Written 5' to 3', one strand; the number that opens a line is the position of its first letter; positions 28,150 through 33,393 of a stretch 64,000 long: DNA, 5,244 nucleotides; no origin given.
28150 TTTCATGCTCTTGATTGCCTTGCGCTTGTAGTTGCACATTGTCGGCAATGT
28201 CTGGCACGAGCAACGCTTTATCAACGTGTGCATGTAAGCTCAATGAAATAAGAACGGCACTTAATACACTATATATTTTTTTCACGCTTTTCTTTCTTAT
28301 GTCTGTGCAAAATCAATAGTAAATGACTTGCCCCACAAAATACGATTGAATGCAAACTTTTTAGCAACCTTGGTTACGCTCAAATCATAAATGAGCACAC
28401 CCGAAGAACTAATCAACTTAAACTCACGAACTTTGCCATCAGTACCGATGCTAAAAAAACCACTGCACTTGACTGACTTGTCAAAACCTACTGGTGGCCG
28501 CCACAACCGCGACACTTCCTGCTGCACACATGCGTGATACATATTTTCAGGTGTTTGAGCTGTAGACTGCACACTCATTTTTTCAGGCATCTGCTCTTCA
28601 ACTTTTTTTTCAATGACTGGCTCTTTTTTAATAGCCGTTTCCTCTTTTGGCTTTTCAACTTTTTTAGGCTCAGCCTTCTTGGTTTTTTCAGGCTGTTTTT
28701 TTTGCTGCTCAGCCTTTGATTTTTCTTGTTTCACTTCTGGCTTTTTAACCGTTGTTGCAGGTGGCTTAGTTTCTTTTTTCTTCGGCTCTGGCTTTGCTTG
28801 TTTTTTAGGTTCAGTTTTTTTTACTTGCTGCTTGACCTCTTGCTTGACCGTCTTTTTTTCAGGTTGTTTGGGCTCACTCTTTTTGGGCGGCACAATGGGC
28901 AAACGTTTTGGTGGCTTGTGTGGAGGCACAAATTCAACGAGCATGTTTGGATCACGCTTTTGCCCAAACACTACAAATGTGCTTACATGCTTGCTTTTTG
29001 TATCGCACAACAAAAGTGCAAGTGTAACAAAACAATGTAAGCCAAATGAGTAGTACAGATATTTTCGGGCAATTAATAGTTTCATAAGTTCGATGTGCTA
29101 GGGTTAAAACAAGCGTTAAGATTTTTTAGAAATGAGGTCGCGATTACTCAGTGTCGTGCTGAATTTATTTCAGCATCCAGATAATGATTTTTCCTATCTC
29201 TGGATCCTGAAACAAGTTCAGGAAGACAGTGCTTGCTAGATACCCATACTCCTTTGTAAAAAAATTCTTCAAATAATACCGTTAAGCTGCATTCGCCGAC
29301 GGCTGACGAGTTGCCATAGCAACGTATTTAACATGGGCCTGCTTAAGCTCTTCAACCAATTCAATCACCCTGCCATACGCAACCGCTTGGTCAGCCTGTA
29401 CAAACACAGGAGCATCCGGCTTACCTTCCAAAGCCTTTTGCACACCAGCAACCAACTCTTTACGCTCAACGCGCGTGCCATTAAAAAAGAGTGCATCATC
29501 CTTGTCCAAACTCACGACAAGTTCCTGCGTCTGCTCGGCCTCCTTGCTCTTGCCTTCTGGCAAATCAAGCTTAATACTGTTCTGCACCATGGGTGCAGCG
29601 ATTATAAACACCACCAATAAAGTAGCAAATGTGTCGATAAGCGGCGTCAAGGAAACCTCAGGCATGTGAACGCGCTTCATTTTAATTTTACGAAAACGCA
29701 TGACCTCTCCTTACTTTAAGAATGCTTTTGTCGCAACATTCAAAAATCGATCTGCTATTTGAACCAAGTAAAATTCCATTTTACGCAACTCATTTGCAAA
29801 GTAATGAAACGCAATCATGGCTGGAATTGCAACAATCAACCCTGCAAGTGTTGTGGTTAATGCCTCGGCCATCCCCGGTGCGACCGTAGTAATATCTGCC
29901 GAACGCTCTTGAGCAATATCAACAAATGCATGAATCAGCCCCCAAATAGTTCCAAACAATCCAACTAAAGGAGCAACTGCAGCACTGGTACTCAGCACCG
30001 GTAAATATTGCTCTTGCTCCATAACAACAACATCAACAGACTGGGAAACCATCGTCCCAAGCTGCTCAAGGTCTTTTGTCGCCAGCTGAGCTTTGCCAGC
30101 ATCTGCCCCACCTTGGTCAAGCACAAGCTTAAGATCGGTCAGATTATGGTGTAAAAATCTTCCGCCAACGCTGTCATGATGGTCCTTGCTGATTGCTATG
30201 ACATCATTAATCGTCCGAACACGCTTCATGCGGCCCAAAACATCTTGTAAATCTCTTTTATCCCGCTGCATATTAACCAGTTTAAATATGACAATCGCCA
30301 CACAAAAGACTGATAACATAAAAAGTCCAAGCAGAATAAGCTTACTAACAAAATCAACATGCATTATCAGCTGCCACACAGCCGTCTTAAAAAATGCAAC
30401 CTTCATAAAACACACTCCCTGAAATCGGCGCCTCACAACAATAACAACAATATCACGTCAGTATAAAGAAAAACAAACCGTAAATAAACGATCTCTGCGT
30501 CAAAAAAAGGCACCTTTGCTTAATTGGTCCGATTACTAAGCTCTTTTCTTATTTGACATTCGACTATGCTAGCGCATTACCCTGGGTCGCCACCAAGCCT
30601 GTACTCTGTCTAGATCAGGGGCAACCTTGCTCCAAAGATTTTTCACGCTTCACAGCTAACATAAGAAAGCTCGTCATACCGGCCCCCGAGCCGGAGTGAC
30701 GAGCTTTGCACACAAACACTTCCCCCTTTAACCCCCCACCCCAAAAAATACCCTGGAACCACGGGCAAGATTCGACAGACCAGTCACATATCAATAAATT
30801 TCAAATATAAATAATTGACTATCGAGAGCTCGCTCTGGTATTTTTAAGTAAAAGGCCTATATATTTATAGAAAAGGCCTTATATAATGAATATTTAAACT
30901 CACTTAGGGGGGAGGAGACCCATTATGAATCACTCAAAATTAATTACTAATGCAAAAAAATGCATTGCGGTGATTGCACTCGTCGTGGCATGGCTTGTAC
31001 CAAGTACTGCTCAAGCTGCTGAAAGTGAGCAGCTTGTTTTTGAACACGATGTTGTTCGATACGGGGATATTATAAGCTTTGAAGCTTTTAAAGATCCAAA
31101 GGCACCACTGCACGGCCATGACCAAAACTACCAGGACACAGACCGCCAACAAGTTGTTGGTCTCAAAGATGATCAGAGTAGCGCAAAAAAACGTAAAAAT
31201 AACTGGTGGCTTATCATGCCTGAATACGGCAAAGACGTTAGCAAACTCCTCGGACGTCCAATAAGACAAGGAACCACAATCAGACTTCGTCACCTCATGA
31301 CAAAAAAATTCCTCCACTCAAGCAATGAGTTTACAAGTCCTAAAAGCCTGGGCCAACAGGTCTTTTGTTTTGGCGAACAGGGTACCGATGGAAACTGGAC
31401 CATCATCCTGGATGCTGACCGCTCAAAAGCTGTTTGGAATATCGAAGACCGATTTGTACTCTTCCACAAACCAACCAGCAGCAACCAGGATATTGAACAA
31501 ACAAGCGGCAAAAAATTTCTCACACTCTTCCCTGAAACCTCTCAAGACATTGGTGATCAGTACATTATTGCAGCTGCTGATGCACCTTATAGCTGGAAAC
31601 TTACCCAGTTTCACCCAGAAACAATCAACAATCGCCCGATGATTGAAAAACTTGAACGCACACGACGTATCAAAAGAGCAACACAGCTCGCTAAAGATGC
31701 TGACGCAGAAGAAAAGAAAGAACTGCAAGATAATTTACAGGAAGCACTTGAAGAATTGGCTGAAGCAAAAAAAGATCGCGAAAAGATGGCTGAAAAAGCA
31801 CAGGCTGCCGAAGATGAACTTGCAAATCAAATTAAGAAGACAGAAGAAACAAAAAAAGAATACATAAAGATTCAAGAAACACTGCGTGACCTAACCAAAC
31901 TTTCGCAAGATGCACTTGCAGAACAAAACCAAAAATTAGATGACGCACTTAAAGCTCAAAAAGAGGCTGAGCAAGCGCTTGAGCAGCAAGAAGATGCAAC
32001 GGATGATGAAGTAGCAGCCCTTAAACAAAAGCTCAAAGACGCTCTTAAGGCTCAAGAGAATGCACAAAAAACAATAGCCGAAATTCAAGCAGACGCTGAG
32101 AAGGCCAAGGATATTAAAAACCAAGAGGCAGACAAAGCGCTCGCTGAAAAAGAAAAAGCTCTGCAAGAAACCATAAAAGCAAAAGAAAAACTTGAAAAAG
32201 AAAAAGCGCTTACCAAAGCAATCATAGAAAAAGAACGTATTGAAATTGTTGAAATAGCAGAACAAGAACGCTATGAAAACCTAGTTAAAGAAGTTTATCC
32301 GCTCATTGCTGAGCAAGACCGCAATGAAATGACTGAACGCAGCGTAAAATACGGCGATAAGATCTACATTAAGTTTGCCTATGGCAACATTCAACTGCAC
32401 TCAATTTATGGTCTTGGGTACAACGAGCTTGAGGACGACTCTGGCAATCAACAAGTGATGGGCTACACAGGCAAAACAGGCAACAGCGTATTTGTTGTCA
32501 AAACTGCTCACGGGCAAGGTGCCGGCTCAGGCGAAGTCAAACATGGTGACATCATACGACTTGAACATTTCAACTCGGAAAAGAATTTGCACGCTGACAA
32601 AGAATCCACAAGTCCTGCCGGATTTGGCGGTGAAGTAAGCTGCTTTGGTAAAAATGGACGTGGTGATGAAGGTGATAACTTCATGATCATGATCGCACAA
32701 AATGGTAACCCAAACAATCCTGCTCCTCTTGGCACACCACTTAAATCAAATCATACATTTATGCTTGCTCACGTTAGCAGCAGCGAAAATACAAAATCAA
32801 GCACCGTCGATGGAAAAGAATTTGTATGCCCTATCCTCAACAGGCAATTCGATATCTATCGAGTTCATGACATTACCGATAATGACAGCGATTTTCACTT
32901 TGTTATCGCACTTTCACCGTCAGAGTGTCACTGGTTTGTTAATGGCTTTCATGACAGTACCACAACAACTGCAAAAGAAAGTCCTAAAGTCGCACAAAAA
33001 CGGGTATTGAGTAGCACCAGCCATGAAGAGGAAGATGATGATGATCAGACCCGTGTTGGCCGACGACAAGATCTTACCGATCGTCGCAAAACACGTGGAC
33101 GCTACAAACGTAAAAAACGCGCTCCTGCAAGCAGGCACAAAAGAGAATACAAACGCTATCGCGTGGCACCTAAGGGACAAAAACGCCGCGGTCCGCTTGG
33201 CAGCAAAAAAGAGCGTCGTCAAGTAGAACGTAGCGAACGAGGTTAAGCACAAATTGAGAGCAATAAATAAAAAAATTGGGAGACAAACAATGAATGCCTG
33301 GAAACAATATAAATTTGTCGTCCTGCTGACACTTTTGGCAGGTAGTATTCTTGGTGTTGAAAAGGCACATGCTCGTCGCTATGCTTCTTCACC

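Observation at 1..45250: Twelve exported proteins share a 'lectin-like head, coiled-coil stalk, polycationic tail' layout: candidate undescribed surface or host-attachment system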

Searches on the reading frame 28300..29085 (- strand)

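Call 6: search_protein_families(library=ncbifam, proteins=[window:28300-29085:-], max_evalue=0.001)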
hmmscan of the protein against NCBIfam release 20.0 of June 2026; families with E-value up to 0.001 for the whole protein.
window:28300-29085:- (262 aa): 1 family
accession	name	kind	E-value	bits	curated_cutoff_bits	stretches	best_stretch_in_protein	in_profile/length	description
TIGR02794.1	tolA_full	equivalog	0.00015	21.1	59.45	1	11-165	5-156/362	cell envelope integrity protein TolA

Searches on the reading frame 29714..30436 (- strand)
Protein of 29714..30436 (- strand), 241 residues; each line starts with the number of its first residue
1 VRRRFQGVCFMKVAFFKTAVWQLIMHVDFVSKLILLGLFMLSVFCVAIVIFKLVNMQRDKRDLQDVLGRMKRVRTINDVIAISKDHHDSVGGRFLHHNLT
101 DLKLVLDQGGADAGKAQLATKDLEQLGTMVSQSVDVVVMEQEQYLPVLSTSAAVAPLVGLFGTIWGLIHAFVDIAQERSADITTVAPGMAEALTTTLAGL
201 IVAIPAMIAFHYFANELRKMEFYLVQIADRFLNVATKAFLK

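Call 6: search_protein_families(library=ncbifam, proteins=[window:29714-30436:-], max_evalue=0.001)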
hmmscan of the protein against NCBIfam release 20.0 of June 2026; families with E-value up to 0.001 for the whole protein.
window:29714-30436:- (241 aa): 8 families
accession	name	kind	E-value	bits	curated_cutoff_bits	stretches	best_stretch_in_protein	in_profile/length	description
TIGR02796.1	tolQ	equivalog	4.7e-39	134.4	221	1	20-235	2-214/216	protein TolQ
TIGR02797.1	exbB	equivalog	3e-33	115.4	206.2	1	20-228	2-202/211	tonB-system energizer ExbB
NF007722.0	PRK10414.1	equivalog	7e-31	107.6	402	1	18-232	10-217/244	tol-pal system-associated acyl-CoA thioesterase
NF008066.0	PRK10801.1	equivalog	2.3e-22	79.6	403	1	20-234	6-216/230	Tol-Pal system protein TolQ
TIGR02805.1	exbB2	equivalog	3.4e-11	43.4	135.35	1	141-221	51-128/138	TonB-system energizer ExbB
NF006527.0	PRK08990.1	equivalog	5.5e-05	22.6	341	1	137-210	132-198/254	flagellar motor protein PomA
NF005997.1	PRK08124.1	equivalog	0.00018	20.6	340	1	126-220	125-211/259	flagellar motor stator protein MotA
NF005237.0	PRK06743.1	equivalog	0.00026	20.4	373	1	117-210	135-221/277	flagellar motor protein MotP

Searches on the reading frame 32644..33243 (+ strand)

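Call 90: search_protein_families(library=ncbifam, proteins=[window:32644-33243:+], max_evalue=0.1)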
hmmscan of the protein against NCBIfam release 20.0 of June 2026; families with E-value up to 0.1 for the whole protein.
window:32644-33243:+ (200 aa): 1 family
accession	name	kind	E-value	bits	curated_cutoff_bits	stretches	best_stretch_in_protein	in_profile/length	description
TIGR01249.1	pro_imino_pep_1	equivalog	0.052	12.7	259.75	0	73-117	203-248/307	prolyl aminopeptidase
